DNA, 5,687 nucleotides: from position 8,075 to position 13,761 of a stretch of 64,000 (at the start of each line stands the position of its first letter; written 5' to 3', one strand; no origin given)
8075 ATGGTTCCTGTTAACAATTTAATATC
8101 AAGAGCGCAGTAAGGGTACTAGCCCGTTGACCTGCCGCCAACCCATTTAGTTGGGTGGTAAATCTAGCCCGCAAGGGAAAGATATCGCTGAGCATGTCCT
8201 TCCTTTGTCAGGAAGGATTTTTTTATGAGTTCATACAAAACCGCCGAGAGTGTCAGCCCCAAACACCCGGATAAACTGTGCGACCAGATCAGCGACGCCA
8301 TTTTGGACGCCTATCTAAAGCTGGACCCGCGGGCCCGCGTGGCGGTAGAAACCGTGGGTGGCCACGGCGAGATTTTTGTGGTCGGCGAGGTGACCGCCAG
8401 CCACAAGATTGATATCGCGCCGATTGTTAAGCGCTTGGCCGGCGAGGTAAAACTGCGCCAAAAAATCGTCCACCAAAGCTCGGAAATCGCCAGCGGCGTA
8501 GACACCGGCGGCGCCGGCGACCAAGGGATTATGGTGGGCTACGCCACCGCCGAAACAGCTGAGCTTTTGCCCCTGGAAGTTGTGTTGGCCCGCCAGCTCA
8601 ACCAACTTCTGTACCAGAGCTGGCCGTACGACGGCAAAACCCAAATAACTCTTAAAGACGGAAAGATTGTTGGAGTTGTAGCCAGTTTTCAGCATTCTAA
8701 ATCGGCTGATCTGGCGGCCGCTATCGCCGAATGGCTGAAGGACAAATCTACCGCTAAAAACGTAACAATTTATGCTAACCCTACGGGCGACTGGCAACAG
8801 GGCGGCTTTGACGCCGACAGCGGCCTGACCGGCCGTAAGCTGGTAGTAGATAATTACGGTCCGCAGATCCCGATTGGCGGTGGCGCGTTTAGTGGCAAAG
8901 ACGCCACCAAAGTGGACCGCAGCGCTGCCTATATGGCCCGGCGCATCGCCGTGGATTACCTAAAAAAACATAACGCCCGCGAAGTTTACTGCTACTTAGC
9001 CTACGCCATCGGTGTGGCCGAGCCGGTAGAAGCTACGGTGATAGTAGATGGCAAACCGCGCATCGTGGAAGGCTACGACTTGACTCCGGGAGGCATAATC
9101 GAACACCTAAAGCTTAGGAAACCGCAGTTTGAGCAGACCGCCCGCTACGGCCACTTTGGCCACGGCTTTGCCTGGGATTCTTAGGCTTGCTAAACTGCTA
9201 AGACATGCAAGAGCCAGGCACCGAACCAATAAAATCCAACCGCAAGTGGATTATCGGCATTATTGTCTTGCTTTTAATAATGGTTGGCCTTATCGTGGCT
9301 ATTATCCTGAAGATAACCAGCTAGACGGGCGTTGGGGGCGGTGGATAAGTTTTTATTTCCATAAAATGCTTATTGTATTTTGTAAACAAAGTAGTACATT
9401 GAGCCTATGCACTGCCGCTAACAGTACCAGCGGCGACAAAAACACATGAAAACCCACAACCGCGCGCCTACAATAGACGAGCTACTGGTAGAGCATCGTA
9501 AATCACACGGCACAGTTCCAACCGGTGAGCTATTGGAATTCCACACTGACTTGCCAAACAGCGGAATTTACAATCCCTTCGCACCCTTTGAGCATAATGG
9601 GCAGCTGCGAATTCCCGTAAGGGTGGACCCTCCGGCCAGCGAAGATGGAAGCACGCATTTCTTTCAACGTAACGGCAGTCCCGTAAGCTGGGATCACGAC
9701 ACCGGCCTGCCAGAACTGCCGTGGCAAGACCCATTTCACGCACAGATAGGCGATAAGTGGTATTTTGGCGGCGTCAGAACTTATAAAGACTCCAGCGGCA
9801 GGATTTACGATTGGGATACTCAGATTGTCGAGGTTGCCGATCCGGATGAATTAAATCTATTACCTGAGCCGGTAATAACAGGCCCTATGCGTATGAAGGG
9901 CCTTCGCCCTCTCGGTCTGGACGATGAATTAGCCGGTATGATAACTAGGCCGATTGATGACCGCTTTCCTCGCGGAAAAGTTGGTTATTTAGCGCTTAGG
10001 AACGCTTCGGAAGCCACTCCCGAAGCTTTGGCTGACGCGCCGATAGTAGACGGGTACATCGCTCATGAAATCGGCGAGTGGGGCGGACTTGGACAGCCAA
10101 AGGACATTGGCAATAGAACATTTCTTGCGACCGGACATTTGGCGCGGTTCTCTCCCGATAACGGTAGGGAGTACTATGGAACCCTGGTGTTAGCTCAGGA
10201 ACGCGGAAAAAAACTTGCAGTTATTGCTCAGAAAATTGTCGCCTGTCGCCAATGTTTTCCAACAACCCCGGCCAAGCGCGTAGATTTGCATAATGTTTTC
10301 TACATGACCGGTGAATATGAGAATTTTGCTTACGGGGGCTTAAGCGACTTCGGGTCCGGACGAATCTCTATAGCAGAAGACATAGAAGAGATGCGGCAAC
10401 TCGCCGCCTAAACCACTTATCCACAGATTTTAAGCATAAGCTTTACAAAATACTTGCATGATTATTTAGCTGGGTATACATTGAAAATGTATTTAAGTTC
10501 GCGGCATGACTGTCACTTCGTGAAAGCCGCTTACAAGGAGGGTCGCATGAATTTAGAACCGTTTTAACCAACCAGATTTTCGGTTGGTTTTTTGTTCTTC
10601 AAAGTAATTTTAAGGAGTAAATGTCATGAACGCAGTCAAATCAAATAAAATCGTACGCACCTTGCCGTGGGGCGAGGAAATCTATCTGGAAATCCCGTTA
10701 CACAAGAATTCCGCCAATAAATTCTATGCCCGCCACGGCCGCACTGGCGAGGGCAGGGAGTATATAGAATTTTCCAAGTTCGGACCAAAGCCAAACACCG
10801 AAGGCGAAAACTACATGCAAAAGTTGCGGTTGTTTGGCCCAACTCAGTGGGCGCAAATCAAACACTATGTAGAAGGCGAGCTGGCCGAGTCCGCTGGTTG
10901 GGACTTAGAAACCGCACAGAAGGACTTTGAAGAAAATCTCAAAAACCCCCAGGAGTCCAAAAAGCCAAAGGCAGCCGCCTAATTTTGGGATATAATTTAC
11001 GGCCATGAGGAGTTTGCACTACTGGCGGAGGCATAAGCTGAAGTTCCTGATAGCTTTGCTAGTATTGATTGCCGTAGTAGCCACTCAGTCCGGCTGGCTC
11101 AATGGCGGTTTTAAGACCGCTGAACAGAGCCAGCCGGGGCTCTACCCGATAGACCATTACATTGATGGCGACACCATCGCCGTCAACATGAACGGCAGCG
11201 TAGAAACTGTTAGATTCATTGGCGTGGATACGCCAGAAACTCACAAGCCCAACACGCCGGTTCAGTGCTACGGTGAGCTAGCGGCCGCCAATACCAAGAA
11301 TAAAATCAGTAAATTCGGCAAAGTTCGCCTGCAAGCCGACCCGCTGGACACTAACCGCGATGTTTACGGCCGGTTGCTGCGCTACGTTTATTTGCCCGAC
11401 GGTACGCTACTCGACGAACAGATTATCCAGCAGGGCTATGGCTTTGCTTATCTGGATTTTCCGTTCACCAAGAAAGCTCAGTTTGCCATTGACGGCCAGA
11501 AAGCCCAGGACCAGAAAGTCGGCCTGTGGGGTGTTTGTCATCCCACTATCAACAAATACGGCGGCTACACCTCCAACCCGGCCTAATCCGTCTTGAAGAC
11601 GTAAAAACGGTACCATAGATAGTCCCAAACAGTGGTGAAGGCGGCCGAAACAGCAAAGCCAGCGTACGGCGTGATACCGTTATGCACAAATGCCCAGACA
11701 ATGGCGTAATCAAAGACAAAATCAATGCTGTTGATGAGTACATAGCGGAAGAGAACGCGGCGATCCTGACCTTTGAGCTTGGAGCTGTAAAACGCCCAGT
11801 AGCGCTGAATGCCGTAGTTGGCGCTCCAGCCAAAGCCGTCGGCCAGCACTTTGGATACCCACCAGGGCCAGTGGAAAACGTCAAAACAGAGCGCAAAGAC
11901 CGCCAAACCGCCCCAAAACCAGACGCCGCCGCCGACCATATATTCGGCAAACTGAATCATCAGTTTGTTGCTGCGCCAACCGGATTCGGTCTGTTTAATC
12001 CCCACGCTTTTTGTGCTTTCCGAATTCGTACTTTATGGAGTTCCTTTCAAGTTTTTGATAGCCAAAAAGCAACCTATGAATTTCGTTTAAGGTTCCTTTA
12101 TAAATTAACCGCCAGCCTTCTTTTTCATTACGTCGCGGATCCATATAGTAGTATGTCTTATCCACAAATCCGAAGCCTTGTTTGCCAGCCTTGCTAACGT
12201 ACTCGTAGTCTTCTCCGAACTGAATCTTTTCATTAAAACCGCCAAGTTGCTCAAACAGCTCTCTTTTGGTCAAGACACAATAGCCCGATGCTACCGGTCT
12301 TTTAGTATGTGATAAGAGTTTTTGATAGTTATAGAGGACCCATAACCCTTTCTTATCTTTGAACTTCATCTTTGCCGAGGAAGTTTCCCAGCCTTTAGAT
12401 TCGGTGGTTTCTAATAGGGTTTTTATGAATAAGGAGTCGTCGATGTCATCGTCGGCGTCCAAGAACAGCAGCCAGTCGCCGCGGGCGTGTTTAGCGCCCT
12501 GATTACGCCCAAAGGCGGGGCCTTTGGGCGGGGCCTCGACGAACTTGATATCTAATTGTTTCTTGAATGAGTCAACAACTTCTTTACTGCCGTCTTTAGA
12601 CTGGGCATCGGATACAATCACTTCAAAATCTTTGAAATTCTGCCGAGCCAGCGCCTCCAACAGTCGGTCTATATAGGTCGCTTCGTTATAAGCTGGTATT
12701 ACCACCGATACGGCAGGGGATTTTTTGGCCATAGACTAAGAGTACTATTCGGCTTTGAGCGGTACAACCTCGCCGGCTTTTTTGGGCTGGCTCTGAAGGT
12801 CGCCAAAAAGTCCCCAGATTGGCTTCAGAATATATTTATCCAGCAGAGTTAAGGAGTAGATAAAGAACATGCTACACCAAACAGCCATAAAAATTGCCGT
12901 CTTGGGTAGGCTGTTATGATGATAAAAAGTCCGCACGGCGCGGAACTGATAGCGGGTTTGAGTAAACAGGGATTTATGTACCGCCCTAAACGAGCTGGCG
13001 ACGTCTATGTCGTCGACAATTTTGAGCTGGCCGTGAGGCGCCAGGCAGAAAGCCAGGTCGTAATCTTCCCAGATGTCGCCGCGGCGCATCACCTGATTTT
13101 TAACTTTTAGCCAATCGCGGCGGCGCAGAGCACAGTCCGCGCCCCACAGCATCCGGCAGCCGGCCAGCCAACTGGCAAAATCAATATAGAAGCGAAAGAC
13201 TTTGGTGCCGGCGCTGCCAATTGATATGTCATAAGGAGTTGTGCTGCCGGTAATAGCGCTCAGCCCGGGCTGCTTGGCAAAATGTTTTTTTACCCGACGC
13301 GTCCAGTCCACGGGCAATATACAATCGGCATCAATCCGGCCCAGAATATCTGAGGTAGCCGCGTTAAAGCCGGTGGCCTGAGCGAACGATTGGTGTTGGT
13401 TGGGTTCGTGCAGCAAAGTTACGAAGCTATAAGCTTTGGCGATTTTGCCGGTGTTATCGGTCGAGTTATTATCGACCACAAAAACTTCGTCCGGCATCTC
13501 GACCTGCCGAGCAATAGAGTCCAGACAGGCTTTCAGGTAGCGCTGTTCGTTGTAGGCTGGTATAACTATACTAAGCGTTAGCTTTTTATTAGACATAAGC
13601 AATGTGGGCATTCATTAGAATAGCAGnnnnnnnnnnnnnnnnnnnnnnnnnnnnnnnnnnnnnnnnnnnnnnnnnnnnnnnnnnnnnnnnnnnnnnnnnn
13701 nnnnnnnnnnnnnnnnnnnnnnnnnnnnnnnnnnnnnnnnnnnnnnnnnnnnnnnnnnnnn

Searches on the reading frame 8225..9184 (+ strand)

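Call 29: search_protein_families(library=pfam, proteins=[window:8225-9184:+], max_evalue=0.00001)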
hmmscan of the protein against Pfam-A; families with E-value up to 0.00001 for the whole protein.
window:8225-9184:+ (319 aa): 3 families
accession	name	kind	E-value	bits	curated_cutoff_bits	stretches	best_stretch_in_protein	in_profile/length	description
PF02773.21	S-AdoMet_synt_C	-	1.3e-38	132.5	25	1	193-318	2-137/138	S-adenosylmethionine synthetase, C-terminal domain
PF00438.25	S-AdoMet_synt_N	-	1.4e-23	83.7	33.1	1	4-79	3-78/99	S-adenosylmethionine synthetase, N-terminal domain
PF02772.21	S-AdoMet_synt_M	-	2.6e-15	57.1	29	1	96-189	3-119/120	S-adenosylmethionine synthetase, central domain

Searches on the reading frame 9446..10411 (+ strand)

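Call 30: search_protein_families(library=pfam, proteins=[window:9446-10411:+], max_evalue=0.00001)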
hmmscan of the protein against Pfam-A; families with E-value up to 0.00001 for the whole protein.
window:9446-10411:+ (321 aa): 1 family
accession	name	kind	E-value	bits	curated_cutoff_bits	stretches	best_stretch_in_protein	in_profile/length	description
PF08950.16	DUF1861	-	4.7e-40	138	28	1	26-311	11-292/296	Protein of unknown function (DUF1861)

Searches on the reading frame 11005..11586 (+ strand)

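Call 30: search_protein_families(library=pfam, proteins=[window:11005-11586:+], max_evalue=0.00001)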
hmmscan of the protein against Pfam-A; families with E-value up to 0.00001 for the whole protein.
window:11005-11586:+ (193 aa): 1 family
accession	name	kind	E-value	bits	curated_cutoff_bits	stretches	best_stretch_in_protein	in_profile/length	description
PF00565.23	SNase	-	9.3e-19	68.3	21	1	68-175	1-105/107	Staphylococcal nuclease homologue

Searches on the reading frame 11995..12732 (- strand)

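Call 30: search_protein_families(library=pfam, proteins=[window:11995-12732:-], max_evalue=0.00001)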
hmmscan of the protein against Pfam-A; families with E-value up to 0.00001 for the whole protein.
window:11995-12732:- (245 aa): 3 families
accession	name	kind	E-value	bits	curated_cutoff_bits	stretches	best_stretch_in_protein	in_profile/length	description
PF00535.33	Glycos_transf_2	-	1.5e-27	97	23.3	1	9-162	1-166/168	Glycosyl transferase family 2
PF13641.12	Glyco_tranf_2_3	-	5.5e-16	59.7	27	1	6-190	1-202/230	Glycosyltransferase like family 2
PF10111.15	Glyco_tranf_2_2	-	4e-12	46.6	27.3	1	9-177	1-194/276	Glycosyltransferase like family 2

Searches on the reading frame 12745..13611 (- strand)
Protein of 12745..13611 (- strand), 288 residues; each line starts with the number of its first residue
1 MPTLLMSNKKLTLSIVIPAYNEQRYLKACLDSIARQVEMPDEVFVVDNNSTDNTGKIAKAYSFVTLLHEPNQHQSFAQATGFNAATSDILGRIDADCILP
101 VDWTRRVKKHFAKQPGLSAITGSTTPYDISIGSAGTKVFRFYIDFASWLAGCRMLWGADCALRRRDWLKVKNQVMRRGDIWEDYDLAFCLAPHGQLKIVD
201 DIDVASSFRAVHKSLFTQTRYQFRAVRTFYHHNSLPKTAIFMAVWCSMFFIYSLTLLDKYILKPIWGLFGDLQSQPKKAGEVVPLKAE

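Call 30: search_protein_families(library=pfam, proteins=[window:12745-13611:-], max_evalue=0.00001)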
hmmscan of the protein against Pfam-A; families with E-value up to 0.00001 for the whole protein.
window:12745-13611:- (288 aa): 2 families
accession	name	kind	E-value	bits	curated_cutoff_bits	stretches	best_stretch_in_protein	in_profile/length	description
PF00535.33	Glycos_transf_2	-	7.3e-26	91.5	23.3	1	14-115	1-107/168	Glycosyl transferase family 2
PF13641.12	Glyco_tranf_2_3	-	3.4e-12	47.3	27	1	13-125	3-124/230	Glycosyltransferase like family 2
